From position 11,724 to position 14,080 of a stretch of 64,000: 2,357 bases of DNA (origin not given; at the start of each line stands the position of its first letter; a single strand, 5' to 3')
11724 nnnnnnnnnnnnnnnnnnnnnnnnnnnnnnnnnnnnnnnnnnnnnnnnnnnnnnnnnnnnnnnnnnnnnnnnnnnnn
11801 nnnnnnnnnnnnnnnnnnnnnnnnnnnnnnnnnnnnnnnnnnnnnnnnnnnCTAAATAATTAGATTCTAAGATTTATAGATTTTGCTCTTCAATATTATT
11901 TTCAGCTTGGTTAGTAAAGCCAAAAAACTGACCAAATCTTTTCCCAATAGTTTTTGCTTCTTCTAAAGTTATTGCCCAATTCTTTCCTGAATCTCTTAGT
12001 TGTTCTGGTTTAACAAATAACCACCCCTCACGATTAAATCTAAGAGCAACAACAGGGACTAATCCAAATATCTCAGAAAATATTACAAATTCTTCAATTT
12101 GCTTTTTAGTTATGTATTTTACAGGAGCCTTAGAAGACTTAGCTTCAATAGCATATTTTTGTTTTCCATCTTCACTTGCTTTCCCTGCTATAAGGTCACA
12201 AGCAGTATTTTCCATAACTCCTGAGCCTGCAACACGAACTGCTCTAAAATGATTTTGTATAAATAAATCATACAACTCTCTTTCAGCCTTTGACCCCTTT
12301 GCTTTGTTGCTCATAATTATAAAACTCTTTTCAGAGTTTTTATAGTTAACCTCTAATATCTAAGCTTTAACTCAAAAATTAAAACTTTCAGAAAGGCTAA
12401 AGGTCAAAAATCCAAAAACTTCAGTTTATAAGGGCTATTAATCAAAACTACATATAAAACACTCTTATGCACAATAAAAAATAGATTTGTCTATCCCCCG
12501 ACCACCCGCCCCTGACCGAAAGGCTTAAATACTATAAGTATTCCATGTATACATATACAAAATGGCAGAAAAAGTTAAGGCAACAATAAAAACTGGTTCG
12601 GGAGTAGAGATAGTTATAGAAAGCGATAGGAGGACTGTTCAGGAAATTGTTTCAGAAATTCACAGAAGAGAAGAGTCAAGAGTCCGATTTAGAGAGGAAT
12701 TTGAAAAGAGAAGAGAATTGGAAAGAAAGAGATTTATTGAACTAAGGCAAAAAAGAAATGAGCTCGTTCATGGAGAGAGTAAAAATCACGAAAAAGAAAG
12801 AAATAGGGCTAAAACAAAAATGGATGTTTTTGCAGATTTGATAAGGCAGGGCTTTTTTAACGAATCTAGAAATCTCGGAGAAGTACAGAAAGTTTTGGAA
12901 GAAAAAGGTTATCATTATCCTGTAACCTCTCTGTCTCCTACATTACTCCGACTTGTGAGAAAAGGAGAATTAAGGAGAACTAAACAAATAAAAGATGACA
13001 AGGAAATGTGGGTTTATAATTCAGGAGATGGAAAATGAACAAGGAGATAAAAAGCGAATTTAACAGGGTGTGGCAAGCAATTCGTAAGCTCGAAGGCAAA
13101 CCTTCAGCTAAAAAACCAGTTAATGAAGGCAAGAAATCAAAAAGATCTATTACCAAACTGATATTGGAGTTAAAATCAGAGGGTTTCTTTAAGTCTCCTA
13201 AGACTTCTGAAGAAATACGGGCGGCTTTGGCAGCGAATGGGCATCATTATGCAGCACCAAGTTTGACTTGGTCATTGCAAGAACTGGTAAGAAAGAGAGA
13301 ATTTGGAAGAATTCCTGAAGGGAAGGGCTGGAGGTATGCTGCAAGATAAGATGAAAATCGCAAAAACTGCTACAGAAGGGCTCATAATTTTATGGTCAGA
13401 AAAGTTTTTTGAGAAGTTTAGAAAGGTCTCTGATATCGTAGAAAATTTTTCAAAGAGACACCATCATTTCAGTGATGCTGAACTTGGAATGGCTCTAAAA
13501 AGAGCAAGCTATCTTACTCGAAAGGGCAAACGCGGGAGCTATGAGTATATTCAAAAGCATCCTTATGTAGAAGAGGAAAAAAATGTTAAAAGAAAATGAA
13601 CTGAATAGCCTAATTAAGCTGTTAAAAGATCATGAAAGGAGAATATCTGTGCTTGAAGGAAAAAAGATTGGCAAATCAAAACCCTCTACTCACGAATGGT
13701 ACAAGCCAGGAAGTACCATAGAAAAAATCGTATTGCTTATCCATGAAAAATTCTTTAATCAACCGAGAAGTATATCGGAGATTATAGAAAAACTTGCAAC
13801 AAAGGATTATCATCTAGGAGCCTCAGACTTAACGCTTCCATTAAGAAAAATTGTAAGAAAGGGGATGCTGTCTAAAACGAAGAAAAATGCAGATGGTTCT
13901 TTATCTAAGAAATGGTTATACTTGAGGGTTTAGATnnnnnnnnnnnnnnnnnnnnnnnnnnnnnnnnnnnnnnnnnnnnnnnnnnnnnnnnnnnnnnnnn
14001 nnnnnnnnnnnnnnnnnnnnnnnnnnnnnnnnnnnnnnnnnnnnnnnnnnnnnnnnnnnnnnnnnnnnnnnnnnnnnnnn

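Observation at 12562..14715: Five tandem, translationally coupled genes sharing one ~55-aa winged-helix-like module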

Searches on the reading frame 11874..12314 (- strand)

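Call 3: search_protein_families(library=pfam, proteins=[window:11874-12314:-], max_evalue=1)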
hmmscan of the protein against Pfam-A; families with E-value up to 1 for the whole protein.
window:11874-12314:- (146 aa): 2 families
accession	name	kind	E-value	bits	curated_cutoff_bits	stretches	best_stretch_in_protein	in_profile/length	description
PF01870.24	Hjc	-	1.6e-19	70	21.1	1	10-104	2-92/93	Archaeal holliday junction resolvase (hjc)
PF04471.18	Mrr_cat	-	0.02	15.4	21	1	6-77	5-70/115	Restriction endonuclease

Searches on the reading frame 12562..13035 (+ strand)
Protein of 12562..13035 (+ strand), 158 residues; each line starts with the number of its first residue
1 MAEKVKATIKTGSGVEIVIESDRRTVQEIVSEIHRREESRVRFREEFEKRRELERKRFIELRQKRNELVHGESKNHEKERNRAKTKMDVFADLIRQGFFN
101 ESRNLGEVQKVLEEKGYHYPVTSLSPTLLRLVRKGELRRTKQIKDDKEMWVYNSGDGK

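Call 3: search_protein_families(library=pfam, proteins=[window:12562-13035:+], max_evalue=1)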
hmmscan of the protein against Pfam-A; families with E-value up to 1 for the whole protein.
window:12562-13035:+ (158 aa): 5 families
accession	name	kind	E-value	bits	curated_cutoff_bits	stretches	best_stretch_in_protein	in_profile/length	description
PF18735.6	HEPN_RiboL-PSP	-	0.0014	19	28.4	1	48-95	143-183/191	RiboL-PSP-HEPN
PF15611.11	EH_Signature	-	0.0099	15.6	27.5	1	20-106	20-96/423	EH_Signature domain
PF03698.18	UPF0180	-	0.022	15.4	25.4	0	103-118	7-22/77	Uncharacterised protein family (UPF0180)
PF14242.11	DUF4342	-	0.098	13.2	25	1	2-29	16-43/81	Domain of unknown function (DUF4342)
PF03965.22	Penicillinase_R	-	0.14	12.9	22.6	0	102-142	17-56/115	Penicillinase repressor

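Call 5: search_protein_families(library=ncbifam, proteins=[window:12562-13035:+], max_evalue=1)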
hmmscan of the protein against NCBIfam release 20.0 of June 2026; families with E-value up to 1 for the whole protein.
window:12562-13035:+ (158 aa): 2 families
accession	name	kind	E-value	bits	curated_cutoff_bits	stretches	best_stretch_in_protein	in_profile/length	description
NF053635.1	TransRegRv3488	equivalog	0.034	14.4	140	1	110-153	29-72/98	Rv3488 family transcriptional regulator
TIGR03833.1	TIGR03833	hypoth_equivalog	0.075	13.1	63.4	1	5-27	4-29/62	YwbE family protein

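Call 6: search_protein_families(library=padloc, proteins=[window:12562-13035:+], max_evalue=1)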
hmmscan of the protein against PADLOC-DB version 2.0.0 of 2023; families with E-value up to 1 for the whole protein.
window:12562-13035:+ (158 aa): 1 family
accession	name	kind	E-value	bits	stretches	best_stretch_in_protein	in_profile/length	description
PDLC01825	CARF2--CARF_HEPN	-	0.00019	18.6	1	29-82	318-362/382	-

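Call 7: search_protein_families(library=phrogs, proteins=[window:12562-13035:+], max_evalue=1)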
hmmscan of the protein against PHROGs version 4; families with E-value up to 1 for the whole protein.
window:12562-13035:+ (158 aa): 2 families
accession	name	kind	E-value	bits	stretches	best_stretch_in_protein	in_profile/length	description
phrog_11408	-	unknown function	0.0064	16.8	1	3-131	42-170/247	-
phrog_11953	-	DNA, RNA and nucleotide metabolism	0.32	11.8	1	42-110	32-99/154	exonuclease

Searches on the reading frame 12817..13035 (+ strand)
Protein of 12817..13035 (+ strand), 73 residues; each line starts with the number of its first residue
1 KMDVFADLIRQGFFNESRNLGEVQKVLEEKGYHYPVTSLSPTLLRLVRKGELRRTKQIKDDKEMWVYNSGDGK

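Call 28: find_homologous_proteins(query=A1, max_evalue=0.001)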
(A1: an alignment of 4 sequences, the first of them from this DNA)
Query A1 (4 sequences) (73 aa, profile of the alignment): 585 proteins with E <= 0.001 among 641 candidates; the best 120 are listed.
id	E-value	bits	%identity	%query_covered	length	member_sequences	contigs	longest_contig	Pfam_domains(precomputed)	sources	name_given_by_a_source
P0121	7.6e-27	111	26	59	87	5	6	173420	-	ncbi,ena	-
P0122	3.4e-26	109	37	82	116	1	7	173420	-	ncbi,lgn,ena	-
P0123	6.6e-26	108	38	66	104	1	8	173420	-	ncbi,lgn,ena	-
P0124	5.0e-24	102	42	66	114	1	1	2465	-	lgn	-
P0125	3.6e-23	99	39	70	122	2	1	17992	-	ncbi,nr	ncbi:MAG: hypothetical protein NT157_02350 [Candidatus Micrarchaeota archaeon]|nr:hypothetical prote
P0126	3.7e-23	99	42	82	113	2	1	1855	-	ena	-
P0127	4.0e-23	99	41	70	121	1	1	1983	-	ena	-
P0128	6.2e-23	98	31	53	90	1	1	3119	-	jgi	jgi:hypothetical protein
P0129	6.7e-23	98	26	60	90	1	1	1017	-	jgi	jgi:hypothetical protein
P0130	1.8e-22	97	21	60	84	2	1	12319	-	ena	-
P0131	2.9e-22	96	23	90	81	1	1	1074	-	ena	-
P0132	3.1e-22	96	44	82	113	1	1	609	-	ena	-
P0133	4.5e-22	95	23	60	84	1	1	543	-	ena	-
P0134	8.1e-22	95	28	59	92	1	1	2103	-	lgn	-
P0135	1.0e-21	94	39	68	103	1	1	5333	-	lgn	-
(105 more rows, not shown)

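Call 67: search_protein_representatives(alignment_id=A1)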
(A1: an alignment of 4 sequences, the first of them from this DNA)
Query: 4 sequences, 71 profile positions. Proteins with E-value up to 0.001 (for the whole library): 1371; up to 1e-10: 219; up to 1e-30: 0. The best 150 are listed.
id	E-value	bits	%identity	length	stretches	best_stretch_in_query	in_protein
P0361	8.1e-27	108.9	-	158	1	1-71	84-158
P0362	1.2e-19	85.9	-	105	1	6-68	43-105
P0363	1.9e-18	82.1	-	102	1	2-68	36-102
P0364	4.6e-18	80.8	-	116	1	2-67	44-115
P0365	6.1e-18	80.5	-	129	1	2-67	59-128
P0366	6.4e-18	80.4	-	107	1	1-68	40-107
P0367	1.3e-17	79.4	-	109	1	3-68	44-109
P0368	1.3e-17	79.4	-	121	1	4-67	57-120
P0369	1.5e-17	79.2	-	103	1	1-68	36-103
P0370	2.8e-17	78.4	-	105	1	2-68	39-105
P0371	3.2e-17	78.2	-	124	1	3-68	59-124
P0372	5.4e-17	77.4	-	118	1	2-67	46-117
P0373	8.9e-17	76.7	-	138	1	2-68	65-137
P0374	9.9e-17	76.6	-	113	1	1-68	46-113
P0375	1.2e-16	76.3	-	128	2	1-68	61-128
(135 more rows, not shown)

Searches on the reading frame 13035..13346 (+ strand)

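Call 3: search_protein_families(library=pfam, proteins=[window:13035-13346:+], max_evalue=1)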
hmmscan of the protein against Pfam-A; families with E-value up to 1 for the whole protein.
window:13035-13346:+ (104 aa): 2 families
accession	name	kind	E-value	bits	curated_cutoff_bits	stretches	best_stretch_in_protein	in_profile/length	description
PF17910.6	FeoB_Cyto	-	0.045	14.6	23.4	1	5-49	20-64/90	FeoB cytosolic helical domain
PF22797.1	SlpA_D2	-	0.26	12.3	24.5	1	5-71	25-91/102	SlpA domain II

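Call 5: search_protein_families(library=ncbifam, proteins=[window:13035-13346:+], max_evalue=1)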
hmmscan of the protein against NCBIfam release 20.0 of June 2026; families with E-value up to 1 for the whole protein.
window:13035-13346:+ (104 aa): 0 families

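Call 6: search_protein_families(library=padloc, proteins=[window:13035-13346:+], max_evalue=1)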
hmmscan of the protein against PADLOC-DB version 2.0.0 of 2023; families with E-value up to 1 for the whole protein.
window:13035-13346:+ (104 aa): 0 families

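Call 7: search_protein_families(library=phrogs, proteins=[window:13035-13346:+], max_evalue=1)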
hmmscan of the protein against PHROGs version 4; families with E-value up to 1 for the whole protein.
window:13035-13346:+ (104 aa): 1 family
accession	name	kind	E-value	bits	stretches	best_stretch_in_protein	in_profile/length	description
phrog_570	-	unknown function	0.5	11.1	1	3-49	216-262/267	-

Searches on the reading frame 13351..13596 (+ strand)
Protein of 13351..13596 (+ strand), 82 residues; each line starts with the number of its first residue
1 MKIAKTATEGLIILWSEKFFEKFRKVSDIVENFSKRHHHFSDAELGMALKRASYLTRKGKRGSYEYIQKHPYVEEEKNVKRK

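Call 3: search_protein_families(library=pfam, proteins=[window:13351-13596:+], max_evalue=1)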
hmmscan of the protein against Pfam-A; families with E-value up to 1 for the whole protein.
window:13351-13596:+ (82 aa): 0 families

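Call 5: search_protein_families(library=ncbifam, proteins=[window:13351-13596:+], max_evalue=1)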
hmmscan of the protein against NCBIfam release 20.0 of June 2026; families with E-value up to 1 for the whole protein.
window:13351-13596:+ (82 aa): 0 families

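Call 6: search_protein_families(library=padloc, proteins=[window:13351-13596:+], max_evalue=1)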
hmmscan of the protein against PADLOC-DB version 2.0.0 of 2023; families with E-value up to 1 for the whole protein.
window:13351-13596:+ (82 aa): 0 families

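Call 7: search_protein_families(library=phrogs, proteins=[window:13351-13596:+], max_evalue=1)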
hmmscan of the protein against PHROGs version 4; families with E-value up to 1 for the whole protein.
window:13351-13596:+ (82 aa): 1 family
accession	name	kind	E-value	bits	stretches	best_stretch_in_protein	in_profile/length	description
phrog_29111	-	unknown function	0.2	12.9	1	26-42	23-39/61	-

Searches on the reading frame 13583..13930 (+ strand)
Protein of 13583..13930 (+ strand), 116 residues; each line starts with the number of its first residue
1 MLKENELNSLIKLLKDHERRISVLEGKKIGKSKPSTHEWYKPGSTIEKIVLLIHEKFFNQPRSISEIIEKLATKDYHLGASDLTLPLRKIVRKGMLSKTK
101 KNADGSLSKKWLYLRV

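Call 3: search_protein_families(library=pfam, proteins=[window:13583-13930:+], max_evalue=1)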
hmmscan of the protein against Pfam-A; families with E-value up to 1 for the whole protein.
window:13583-13930:+ (116 aa): 2 families
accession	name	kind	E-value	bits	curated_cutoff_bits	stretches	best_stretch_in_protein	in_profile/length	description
PF21982.2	RecX_HTH1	-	0.16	12.5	26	1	60-77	12-29/40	RecX, first three-helix domain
PF01214.23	CK_II_beta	-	0.16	12.2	27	1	11-77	33-98/182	Casein kinase II regulatory subunit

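Call 5: search_protein_families(library=ncbifam, proteins=[window:13583-13930:+], max_evalue=1)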
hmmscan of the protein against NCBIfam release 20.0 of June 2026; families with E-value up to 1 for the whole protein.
window:13583-13930:+ (116 aa): 0 families

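Call 6: search_protein_families(library=padloc, proteins=[window:13583-13930:+], max_evalue=1)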
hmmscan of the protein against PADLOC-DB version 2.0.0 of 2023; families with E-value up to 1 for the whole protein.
window:13583-13930:+ (116 aa): 0 families

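Call 7: search_protein_families(library=phrogs, proteins=[window:13583-13930:+], max_evalue=1)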
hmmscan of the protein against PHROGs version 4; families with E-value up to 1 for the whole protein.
window:13583-13930:+ (116 aa): 1 family
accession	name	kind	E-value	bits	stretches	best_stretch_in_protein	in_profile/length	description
phrog_26115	-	unknown function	0.0094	17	1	37-81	57-101/121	-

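Call 35: search_solved_structures(query=A4, max_evalue=10)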
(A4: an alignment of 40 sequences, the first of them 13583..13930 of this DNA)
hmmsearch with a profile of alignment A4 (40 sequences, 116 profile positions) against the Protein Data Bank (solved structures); distinct sequences matched with E-value up to 10: 7.
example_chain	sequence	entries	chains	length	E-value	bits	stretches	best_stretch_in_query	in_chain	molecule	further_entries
1nkn_A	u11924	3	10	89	0.019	18.3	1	16-80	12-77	S2N51-GCN4 | Myosin heavy chain, striated muscle/General control protein GCN4 chimera | Myosin heavy chain, striated muscle/General control protein GCN4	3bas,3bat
6x6o_A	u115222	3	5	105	0.075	16.4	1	12-77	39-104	Protein spackle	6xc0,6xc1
5k1y_C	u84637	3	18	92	0.28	14.6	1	23-84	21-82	AspA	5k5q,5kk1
5k5o_A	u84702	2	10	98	0.3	14.4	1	23-90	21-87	AspA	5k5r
4rs8_A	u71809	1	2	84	0.43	13.9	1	23-84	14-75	AspA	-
3kq4_A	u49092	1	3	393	0.89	12.9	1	34-76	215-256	Gastric intrinsic factor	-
2pmv_A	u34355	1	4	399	0.91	12.9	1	34-76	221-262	Gastric intrinsic factor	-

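Call 43: predict_structure(alignment_id=A4)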
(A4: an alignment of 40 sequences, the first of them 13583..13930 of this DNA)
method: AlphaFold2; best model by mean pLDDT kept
length: 116 residues; sequences in the alignment: 40
mean_pLDDT: 86.7   pTM: 0.62
mean pLDDT of the five models: 86.7, 85.0, 84.8, 84.7, 83.5
residues with pLDDT >= 90: 76; 70-90: 25; 50-70: 8; < 50: 7
segments of 3 or more residues with pLDDT < 50: 30-35
pLDDT, mean of each block of 10 residues (from residue 1): 75 84 65 60 93 96 96 94 95 96 93 95
secondary structure, 60 per line:
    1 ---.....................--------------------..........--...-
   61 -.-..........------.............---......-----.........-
elements in order: H4-24 H45-54 H64-73 H80-92 E96-101 E107-115

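Call 46: fold_search(model_id=the predicted structure, library=pdb)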
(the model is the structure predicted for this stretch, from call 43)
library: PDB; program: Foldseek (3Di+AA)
matches with E <= 10: 1152; with E <= 0.001: 0
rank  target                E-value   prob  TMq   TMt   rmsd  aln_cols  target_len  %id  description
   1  5nbc_B                1.2e-02  1.00  0.50  0.46   3.4        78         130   15  Structure of Prokaryotic Transcription Factors (released 2018-05-16)
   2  5nbc_A                1.3e-02  1.00  0.51  0.46   3.3        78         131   15  Structure of Prokaryotic Transcription Factors (released 2018-05-16)
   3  2mh2_MODEL_1_A        1.4e-02  1.00  0.46  0.77   2.4        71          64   18  Structural insights into the DNA recognition and protein interaction domains reveal fundamental homologous DNA (released 2014-04-16)
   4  5nhk_B                1.4e-02  1.00  0.50  0.45   3.4        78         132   15  Structure of Ferric uptake regulator from francisella tularensis with Iron (released 2018-05-16)
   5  3mwm_A                2.4e-02  1.00  0.45  0.42   3.5        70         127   17  Graded expression of zinc-responsive genes through two regulatory zinc-binding sites in Zur (released 2011-03-16)
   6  3mwm_B                2.5e-02  1.00  0.45  0.42   3.5        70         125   17  Graded expression of zinc-responsive genes through two regulatory zinc-binding sites in Zur (released 2011-03-16)
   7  2o03                  3.5e-02  1.00  0.42  0.38   3.4        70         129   16  Crystal structure of FurB from M. tuberculosis- a Zinc uptake regulator (released 2007-02-13)
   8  5nhk_A                3.8e-02  1.00  0.51  0.45   3.2        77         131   16  Structure of Ferric uptake regulator from francisella tularensis with Iron (released 2018-05-16)
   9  4ejo_A                4.3e-02  1.00  0.45  0.46   4.5        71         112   14  Crystal structure of padr family transcriptional regulator from Eggerthella lenta DSM 2243 (released 2012-04-25)
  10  1ku9_A                4.6e-02  1.00  0.42  0.33   2.7        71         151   21  X-ray Structure of a Methanococcus jannaschii DNA-Binding Protein: Implications for Antibiotic Resistance in Staphyloc (released 2002-12-25)
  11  7vo0_G                4.6e-02  0.99  0.45  0.40   4.2        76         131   18  Streptomyces coelicolor zinc uptake regulator complexed with zinc and DNA (trimer of dimers) (released 2022-08-03)
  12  1sd7_A                4.9e-02  1.00  0.46  0.45   2.9        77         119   17  Crystal Structure of a SeMet derivative of MecI at 2.65 A (released 2004-02-24)
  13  4ets_B                6.4e-02  0.98  0.44  0.36   4.0        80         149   12  Crystal structure of Campylobacter jejuni ferric uptake regulator (released 2012-06-20)
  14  2fu4_A                7.8e-02  1.00  0.47  0.65   3.0        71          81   14  Crystal Structure of the DNA binding domain of E.coli FUR (Ferric Uptake Regulator) (released 2006-05-16)
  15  8t2z_BZ               7.8e-02  0.97  0.40  0.60   4.2        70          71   21  Hypomethylated yeast 80S bound with cycloheximide, P-site tRNA, and A-site tRNA, messenger RNA, POST (released 2024-12-11)
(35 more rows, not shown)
